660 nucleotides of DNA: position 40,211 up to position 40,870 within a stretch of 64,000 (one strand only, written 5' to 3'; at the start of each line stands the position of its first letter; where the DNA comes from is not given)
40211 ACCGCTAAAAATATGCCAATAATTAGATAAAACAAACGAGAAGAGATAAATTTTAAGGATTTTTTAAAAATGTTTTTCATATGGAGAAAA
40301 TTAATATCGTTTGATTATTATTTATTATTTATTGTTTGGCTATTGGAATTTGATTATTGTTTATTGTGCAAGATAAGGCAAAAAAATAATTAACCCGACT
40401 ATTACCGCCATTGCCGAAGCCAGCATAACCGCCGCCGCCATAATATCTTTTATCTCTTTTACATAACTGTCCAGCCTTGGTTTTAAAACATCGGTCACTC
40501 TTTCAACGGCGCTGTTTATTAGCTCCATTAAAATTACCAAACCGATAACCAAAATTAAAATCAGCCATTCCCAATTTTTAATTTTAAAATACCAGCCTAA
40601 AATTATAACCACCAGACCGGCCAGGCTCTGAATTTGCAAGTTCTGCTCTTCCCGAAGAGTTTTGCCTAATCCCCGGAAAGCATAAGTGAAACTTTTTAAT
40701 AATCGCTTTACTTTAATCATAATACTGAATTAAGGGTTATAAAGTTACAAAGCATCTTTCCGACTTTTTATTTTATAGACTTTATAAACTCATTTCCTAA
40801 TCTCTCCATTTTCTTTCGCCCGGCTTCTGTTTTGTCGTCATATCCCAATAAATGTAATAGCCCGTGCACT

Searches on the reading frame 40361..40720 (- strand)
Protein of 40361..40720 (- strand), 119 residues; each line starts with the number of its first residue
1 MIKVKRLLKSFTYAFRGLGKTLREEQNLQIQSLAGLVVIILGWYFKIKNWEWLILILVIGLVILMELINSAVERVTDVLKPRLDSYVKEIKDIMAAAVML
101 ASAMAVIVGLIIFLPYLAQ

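Call 48: search_protein_families(library=pfam, max_evalue=0.001, proteins=[window:40361-40720:-])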
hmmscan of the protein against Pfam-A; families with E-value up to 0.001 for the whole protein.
window:40361-40720:- (119 aa): 2 families
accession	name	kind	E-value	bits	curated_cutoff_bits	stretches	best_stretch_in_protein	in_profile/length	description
PF01219.24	DAGK_prokar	-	1.6e-32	111.8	22.3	1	13-113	2-102/102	Prokaryotic diacylglycerol kinase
PF10060.15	DUF2298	-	7.5e-05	22.3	27.8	1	24-118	263-347/488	Uncharacterized membrane protein (DUF2298)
